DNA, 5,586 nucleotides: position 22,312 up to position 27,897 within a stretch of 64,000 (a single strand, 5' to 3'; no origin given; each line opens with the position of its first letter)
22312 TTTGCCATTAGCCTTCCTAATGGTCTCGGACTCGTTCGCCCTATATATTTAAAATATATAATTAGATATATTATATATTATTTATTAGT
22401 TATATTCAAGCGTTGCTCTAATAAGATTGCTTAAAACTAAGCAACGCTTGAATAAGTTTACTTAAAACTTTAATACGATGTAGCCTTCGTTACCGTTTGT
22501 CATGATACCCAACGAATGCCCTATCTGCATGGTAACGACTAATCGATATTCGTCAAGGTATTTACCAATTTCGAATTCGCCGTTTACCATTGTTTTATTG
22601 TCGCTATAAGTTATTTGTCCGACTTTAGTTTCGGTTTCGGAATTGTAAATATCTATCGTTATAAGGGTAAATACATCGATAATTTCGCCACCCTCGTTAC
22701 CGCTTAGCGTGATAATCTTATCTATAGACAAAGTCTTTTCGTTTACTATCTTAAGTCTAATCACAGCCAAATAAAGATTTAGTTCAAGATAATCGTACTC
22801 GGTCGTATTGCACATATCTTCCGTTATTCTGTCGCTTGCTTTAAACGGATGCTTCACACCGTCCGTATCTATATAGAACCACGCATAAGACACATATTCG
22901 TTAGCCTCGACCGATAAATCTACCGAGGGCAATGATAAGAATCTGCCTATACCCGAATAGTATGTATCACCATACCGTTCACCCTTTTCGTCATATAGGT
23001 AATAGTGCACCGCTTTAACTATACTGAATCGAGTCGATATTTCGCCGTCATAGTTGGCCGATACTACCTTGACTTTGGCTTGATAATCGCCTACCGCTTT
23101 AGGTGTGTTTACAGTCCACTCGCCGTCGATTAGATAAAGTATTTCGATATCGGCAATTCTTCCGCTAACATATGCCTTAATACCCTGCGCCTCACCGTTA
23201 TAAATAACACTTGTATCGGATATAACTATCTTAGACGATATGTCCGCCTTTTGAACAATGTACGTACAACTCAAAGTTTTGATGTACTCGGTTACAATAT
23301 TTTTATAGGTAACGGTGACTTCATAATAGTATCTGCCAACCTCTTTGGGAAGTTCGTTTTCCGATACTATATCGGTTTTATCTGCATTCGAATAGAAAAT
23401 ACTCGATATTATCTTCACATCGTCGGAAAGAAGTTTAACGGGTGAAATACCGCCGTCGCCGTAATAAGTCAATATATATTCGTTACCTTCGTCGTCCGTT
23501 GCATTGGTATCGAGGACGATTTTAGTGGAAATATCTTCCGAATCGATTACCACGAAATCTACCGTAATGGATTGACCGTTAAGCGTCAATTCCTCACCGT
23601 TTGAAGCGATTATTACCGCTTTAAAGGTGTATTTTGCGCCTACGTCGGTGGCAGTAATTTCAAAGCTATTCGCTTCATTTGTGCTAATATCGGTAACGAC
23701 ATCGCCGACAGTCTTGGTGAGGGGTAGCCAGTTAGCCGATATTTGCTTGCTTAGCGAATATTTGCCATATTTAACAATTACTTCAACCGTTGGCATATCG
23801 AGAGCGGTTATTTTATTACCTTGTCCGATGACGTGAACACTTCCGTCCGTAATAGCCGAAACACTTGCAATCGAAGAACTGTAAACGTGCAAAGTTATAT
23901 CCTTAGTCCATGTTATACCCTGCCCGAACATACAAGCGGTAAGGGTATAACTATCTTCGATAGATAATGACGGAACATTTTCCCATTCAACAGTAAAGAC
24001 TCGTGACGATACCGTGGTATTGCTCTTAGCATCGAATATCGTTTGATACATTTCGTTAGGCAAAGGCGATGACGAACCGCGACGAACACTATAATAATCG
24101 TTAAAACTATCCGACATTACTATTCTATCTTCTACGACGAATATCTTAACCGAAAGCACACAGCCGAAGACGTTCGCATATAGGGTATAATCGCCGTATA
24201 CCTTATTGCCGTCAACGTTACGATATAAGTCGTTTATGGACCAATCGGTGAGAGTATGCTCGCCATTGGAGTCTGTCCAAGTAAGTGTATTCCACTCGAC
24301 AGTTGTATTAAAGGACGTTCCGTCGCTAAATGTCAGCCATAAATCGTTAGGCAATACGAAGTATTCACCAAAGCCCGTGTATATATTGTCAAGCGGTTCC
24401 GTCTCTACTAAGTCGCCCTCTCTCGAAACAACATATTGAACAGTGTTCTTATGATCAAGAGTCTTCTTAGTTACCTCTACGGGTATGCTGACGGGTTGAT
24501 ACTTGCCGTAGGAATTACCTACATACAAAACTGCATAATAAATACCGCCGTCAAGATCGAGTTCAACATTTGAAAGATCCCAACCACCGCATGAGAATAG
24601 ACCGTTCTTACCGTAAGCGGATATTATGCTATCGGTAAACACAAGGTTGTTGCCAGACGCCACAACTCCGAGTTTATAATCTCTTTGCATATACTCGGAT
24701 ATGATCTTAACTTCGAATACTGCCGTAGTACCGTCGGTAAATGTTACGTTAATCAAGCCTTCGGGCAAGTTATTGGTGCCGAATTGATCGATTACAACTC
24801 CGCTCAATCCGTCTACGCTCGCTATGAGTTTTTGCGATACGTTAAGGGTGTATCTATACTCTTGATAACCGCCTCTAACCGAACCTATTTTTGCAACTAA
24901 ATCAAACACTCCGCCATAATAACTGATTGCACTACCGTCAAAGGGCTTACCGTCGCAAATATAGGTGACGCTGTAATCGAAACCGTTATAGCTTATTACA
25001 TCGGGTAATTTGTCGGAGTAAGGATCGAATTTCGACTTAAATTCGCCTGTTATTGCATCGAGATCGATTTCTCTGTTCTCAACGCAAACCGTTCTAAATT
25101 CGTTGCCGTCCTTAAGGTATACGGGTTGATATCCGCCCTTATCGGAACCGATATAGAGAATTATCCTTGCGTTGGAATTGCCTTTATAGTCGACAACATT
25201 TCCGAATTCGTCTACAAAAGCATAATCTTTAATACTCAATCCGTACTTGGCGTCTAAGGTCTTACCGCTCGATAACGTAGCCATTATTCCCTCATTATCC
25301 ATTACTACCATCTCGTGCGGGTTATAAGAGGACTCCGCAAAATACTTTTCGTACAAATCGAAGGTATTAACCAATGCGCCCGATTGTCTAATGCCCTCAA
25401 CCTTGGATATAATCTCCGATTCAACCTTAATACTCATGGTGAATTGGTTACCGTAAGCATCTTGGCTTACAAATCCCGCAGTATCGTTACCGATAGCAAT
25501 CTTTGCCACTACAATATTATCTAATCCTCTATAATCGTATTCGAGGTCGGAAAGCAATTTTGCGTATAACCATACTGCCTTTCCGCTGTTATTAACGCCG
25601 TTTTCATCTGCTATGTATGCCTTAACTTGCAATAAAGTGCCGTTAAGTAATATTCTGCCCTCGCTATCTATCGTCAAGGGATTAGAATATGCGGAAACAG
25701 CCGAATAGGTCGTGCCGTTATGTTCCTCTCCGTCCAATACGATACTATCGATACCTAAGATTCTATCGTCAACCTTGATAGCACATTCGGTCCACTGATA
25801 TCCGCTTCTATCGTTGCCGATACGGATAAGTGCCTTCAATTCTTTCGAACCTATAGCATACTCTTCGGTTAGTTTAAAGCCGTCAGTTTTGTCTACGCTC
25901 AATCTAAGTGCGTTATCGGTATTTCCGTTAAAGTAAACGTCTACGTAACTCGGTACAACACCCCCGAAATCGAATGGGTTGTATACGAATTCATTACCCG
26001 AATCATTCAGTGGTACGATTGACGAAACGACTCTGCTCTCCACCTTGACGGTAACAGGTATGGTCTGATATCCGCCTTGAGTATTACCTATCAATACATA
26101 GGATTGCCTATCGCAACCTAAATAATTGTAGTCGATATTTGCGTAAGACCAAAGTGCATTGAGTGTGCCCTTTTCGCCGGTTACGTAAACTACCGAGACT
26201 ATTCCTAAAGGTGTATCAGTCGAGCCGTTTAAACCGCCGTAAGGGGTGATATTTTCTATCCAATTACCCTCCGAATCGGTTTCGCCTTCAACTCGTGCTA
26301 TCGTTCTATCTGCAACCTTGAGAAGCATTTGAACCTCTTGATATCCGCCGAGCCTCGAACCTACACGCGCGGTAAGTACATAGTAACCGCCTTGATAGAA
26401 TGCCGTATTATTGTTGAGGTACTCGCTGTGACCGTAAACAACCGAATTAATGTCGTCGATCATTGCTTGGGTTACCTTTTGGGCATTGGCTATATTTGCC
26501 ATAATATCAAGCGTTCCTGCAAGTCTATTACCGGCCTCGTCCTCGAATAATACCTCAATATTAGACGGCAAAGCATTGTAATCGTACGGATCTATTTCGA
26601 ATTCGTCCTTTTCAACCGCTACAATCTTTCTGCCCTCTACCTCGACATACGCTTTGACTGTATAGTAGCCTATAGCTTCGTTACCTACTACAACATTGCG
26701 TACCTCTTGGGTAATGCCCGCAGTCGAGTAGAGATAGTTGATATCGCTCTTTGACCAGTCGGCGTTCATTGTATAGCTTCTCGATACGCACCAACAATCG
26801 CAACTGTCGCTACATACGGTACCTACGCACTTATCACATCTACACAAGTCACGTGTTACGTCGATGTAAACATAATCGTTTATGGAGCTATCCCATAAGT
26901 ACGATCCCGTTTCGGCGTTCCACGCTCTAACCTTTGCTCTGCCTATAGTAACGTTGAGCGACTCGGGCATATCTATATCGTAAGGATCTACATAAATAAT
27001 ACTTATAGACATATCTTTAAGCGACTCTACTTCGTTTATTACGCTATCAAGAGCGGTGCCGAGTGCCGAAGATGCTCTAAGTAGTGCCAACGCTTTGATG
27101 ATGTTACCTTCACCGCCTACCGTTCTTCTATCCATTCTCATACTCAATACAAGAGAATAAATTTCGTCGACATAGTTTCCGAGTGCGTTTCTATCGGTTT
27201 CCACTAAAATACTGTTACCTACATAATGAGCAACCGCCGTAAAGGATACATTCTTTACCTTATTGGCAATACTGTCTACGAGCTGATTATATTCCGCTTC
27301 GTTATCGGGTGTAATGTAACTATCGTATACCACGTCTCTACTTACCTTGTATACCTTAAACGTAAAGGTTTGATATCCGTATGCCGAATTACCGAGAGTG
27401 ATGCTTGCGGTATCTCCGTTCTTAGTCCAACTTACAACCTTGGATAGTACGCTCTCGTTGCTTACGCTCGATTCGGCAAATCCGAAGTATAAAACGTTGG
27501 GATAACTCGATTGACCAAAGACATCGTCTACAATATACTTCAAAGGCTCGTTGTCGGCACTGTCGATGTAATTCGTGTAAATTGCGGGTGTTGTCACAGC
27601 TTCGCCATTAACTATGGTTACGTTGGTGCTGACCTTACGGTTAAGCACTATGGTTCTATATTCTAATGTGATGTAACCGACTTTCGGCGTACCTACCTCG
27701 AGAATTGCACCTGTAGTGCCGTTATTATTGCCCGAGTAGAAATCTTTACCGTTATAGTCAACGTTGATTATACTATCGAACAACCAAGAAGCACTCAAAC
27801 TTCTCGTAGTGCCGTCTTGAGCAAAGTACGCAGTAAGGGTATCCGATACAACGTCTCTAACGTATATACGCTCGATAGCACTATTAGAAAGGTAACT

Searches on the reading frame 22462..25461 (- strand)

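Call 7: search_protein_families(library=pfam, proteins=[window:22462-25461:-], max_evalue=0.001)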
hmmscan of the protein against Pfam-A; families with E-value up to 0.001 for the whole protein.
window:22462-25461:- (999 aa): 1 family
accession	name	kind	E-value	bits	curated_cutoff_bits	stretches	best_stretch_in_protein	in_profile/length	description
PF18887.5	MBG_3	-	2.3e-05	24.8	25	1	745-817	3-71/72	MBG domain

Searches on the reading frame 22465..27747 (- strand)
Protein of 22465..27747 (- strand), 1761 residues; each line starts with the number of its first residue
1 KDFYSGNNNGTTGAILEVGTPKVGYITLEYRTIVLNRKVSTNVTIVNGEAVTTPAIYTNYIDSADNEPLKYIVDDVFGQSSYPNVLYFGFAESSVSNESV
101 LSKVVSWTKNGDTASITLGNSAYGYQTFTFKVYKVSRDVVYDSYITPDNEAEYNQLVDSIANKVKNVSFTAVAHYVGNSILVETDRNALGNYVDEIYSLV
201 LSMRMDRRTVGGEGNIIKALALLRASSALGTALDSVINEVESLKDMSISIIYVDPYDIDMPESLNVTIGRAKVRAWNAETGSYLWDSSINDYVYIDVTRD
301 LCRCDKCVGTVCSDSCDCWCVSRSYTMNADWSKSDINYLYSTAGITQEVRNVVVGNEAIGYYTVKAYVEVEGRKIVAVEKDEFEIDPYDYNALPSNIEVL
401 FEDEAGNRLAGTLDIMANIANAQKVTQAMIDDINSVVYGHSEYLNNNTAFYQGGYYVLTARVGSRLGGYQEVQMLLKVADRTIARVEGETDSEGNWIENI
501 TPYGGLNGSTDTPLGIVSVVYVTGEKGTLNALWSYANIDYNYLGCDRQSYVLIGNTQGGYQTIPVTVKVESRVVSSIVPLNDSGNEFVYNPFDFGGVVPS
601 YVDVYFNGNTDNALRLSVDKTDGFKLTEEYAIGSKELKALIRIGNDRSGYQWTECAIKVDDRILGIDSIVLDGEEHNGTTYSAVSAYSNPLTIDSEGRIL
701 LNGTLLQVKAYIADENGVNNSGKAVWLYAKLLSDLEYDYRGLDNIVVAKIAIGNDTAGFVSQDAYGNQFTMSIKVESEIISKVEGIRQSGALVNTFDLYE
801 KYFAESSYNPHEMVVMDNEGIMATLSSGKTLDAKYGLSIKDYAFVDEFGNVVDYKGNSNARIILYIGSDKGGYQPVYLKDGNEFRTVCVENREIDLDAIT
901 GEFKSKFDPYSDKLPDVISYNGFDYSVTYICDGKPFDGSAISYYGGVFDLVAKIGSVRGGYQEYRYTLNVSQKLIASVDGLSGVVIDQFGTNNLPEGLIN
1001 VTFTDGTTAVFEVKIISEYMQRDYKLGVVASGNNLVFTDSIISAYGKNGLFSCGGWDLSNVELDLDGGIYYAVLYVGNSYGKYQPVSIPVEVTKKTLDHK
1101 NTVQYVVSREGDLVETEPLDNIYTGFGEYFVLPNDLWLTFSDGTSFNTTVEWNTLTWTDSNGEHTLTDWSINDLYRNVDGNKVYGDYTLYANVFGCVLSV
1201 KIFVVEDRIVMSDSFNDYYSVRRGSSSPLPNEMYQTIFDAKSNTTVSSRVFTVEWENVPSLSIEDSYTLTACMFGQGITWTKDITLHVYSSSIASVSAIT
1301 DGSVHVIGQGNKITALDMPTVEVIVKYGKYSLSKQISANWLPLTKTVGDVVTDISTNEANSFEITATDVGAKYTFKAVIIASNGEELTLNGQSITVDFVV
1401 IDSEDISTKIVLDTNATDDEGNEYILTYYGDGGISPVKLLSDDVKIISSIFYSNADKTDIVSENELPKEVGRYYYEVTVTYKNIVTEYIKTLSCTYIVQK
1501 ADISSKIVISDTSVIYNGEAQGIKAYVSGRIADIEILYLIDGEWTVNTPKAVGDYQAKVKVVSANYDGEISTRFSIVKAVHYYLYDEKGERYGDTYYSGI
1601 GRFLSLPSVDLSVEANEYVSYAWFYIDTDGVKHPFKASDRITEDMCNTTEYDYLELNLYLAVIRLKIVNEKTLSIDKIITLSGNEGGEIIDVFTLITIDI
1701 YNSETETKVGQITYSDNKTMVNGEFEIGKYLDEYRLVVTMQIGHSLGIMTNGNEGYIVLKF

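Call 92: search_protein_families(library=pfam, proteins=[window:22465-27747:-], max_evalue=1)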
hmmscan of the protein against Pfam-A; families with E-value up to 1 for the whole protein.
window:22465-27747:- (1761 aa): 4 families
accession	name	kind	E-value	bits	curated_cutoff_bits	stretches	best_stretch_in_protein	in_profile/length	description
PF18887.5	MBG_3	-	4.6e-05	23.8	25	1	1507-1579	3-71/72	MBG domain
PF25293.1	Beta-prop_EMC1_N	-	0.13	12.4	34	0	266-291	80-105/219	EMC1 N-terminal beta-propeller domain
PF07532.17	Big_4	-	0.3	11.1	22.1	1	1127-1166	11-52/59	Bacterial Ig-like domain (group 4)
PF23887.1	Phage_Gene47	-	0.51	10.3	27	0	996-1024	27-55/65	Phage L5 gene 47-like protein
